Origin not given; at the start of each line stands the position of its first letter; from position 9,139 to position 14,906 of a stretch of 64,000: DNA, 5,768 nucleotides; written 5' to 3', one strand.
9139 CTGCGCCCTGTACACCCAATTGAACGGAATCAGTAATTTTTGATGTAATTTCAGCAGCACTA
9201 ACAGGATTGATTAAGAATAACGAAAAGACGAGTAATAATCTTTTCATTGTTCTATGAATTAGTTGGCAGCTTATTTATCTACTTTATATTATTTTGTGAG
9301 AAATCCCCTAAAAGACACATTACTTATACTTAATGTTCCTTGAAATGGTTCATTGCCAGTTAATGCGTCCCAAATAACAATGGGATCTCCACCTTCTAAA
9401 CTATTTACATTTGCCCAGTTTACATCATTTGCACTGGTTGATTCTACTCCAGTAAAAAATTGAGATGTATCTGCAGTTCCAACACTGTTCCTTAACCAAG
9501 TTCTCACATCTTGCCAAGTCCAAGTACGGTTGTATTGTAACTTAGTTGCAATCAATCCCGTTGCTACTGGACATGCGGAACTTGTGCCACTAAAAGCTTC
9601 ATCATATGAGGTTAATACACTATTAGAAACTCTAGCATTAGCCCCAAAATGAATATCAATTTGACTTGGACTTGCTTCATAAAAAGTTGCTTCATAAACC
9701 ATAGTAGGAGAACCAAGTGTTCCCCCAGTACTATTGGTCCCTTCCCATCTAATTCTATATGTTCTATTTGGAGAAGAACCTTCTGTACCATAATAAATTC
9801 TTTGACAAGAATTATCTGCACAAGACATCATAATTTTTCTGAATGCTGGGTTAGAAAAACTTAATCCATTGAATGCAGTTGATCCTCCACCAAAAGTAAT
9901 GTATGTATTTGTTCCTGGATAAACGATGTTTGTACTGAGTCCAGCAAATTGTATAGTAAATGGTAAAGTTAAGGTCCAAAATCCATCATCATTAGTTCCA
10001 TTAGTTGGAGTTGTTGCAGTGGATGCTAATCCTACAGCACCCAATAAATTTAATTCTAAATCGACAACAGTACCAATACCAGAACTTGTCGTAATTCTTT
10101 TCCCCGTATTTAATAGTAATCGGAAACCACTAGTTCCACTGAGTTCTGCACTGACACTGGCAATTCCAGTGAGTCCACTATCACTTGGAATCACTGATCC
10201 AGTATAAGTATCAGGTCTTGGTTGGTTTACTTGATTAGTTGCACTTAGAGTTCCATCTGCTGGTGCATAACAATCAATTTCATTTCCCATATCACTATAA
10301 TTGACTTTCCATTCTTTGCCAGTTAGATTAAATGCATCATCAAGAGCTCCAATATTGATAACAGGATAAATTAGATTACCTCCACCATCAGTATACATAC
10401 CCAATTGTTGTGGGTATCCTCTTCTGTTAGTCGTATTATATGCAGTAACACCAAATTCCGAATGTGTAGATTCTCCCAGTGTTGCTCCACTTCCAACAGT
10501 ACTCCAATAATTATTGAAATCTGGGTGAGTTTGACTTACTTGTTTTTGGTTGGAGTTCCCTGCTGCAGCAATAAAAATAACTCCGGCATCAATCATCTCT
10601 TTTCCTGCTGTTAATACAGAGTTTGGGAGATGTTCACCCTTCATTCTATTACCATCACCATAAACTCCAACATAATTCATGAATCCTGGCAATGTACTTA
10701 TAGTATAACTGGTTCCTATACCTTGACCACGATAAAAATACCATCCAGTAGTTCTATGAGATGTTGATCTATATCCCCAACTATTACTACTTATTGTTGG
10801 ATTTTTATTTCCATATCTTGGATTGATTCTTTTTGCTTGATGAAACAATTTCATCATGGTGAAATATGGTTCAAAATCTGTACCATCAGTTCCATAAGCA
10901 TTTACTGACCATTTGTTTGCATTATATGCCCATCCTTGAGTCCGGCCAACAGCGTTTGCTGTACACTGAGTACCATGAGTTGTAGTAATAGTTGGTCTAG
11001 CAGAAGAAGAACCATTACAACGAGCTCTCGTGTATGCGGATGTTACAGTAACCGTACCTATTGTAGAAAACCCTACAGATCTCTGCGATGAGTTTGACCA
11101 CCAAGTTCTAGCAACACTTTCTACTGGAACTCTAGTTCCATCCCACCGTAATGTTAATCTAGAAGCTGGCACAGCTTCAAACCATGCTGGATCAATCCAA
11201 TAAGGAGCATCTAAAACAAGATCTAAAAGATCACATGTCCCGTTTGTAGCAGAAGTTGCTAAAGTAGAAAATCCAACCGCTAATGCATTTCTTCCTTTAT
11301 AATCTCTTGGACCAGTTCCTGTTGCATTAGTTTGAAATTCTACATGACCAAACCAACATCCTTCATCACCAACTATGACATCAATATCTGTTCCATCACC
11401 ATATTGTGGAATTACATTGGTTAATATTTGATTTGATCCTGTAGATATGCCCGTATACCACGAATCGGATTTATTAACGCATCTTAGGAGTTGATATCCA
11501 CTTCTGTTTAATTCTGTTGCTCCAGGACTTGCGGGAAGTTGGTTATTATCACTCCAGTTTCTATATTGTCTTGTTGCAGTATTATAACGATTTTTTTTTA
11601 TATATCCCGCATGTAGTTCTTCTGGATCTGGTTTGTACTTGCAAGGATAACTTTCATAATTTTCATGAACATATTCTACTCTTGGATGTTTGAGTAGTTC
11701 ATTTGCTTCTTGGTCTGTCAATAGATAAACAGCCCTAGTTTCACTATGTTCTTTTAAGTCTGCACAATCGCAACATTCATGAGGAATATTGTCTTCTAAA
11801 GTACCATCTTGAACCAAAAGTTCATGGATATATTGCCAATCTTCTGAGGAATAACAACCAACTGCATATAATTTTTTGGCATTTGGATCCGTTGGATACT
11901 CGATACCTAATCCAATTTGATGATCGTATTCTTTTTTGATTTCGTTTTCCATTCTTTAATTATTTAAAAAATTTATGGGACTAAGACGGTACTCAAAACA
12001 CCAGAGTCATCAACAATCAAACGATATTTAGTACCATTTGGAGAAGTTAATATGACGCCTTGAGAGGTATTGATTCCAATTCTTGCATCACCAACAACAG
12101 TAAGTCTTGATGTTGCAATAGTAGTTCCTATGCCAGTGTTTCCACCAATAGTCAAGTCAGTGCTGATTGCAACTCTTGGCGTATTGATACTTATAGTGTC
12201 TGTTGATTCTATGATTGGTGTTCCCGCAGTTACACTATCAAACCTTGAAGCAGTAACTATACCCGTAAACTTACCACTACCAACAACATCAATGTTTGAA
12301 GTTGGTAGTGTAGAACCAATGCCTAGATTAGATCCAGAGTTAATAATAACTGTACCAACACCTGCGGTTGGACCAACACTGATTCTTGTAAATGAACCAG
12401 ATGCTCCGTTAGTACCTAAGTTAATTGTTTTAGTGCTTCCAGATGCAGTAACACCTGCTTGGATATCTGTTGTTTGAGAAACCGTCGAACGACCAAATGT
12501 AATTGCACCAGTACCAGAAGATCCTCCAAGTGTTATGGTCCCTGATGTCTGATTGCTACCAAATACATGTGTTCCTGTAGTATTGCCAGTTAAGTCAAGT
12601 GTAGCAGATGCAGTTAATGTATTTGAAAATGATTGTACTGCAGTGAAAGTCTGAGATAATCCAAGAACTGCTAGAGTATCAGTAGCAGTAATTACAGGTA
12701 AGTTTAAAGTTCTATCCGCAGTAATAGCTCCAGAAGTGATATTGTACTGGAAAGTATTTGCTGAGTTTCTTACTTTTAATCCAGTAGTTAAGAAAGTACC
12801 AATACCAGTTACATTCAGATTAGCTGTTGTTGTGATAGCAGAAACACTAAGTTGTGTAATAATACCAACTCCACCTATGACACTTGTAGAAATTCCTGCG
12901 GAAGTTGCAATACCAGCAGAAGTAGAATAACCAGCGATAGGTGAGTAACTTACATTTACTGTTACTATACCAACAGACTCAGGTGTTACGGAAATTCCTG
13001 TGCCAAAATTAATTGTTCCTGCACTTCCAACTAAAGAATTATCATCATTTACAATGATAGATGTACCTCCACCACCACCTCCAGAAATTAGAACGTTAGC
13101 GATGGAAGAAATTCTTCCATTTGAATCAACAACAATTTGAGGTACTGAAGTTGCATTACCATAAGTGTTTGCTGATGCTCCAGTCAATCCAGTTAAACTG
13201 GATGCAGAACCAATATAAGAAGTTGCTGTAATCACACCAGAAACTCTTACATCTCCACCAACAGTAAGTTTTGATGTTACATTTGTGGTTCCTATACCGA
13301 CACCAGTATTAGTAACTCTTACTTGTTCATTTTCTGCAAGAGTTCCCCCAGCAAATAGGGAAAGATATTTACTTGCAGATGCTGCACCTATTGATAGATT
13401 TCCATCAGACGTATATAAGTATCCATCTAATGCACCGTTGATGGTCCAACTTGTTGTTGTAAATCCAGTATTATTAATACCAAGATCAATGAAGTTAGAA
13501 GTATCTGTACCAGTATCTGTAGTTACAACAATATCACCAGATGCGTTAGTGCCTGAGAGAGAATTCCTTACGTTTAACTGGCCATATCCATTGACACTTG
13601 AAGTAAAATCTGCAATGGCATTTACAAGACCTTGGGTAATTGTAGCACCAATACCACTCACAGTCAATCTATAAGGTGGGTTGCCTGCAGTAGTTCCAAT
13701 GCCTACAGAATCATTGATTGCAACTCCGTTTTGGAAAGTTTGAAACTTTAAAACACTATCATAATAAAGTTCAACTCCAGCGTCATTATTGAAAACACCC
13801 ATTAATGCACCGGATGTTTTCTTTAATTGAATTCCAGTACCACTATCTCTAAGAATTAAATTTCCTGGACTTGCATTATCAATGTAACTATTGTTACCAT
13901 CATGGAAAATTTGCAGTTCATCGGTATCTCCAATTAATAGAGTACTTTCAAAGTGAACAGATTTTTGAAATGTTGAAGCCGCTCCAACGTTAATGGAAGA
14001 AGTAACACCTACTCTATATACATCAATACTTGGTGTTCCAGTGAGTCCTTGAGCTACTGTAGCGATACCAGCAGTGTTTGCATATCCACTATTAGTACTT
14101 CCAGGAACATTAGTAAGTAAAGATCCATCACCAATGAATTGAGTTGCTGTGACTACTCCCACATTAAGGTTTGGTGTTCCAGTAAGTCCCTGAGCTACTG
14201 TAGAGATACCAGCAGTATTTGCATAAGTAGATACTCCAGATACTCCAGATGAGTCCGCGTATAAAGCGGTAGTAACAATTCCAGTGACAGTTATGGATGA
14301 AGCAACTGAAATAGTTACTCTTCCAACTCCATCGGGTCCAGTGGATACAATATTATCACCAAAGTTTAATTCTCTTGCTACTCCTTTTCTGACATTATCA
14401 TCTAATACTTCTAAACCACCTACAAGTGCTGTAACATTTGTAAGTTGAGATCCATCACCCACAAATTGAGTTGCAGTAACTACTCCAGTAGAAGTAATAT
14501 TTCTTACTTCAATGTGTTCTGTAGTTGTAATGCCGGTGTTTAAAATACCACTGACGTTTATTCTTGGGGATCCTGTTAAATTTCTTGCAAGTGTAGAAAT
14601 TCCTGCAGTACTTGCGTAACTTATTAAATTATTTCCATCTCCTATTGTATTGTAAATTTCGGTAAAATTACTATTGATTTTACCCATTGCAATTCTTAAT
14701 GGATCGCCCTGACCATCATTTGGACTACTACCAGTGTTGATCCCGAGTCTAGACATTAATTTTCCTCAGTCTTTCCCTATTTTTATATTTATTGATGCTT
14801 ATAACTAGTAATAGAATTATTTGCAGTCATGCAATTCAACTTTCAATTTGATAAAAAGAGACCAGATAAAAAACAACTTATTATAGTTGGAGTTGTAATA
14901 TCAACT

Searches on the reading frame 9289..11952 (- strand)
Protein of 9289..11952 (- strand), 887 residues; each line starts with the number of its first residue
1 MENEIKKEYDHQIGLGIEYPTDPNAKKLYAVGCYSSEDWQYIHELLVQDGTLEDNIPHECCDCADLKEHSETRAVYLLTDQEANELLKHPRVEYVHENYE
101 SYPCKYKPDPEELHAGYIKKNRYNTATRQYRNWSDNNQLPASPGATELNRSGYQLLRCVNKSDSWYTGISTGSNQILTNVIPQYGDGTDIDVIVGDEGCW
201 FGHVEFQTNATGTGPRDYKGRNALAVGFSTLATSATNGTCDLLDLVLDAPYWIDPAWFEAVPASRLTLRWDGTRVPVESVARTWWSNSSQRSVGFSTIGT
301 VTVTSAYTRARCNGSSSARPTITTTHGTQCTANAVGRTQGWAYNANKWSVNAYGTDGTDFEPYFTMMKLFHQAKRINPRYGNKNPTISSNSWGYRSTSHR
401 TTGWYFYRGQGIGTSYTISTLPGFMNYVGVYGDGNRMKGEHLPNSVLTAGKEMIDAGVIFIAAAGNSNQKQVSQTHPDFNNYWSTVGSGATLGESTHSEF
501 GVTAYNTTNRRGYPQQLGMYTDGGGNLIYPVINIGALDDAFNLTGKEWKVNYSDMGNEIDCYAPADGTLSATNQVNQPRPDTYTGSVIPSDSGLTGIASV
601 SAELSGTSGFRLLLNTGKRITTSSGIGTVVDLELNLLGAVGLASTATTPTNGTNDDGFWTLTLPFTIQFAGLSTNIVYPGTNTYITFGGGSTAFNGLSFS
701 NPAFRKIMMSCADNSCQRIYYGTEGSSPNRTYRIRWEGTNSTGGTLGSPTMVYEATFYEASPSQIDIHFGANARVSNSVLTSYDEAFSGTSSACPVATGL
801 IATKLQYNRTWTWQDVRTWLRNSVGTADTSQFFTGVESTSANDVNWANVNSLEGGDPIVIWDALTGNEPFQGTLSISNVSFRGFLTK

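Call 15: search_protein_families(library=phrogs, proteins=[window:9289-11952:-], max_evalue=0.00001)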
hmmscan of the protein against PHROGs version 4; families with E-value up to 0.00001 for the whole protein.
window:9289-11952:- (887 aa): 1 family
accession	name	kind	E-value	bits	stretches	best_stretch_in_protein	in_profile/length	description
phrog_9158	-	unknown function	4.5e-98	330.7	2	23-604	2-488/696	-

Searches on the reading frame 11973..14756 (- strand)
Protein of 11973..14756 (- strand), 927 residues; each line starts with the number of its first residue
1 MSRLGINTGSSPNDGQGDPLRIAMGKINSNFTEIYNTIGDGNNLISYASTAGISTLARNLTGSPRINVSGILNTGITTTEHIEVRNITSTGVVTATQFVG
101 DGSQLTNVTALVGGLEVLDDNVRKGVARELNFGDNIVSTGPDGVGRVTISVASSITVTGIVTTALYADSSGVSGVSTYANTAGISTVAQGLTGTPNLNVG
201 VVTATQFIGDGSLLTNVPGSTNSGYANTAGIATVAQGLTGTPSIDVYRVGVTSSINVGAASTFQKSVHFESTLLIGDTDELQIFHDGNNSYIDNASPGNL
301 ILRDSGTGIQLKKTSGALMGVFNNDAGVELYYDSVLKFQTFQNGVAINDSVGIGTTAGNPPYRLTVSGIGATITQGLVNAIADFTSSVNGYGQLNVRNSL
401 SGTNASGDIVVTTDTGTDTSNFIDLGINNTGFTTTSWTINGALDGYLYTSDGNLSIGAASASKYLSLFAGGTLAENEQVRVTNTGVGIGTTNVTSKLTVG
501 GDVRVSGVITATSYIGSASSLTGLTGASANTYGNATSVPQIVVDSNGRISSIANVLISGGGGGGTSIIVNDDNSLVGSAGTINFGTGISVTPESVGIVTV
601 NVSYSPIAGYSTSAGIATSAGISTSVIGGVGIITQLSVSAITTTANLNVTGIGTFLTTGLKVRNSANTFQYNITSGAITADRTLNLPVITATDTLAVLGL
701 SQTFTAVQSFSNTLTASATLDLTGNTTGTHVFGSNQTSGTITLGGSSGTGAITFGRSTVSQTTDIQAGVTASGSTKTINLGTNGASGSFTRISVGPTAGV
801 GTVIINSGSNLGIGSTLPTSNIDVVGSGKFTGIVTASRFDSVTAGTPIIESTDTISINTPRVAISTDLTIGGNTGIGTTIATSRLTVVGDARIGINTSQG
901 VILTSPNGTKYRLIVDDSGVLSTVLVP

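Call 15: search_protein_families(library=phrogs, proteins=[window:11973-14756:-], max_evalue=0.00001)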
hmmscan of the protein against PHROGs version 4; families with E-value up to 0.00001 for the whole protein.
window:11973-14756:- (927 aa): 3 families
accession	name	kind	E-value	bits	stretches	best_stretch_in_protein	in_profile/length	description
phrog_6942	-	tail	5.9e-18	65.9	2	1-60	1-60/708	tail fiber protein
phrog_28668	-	unknown function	3.2e-07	31.4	0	473-584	19-123/153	-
phrog_958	-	tail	7.4e-07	28.9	1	6-46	5-45/606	baseplate wedge subunit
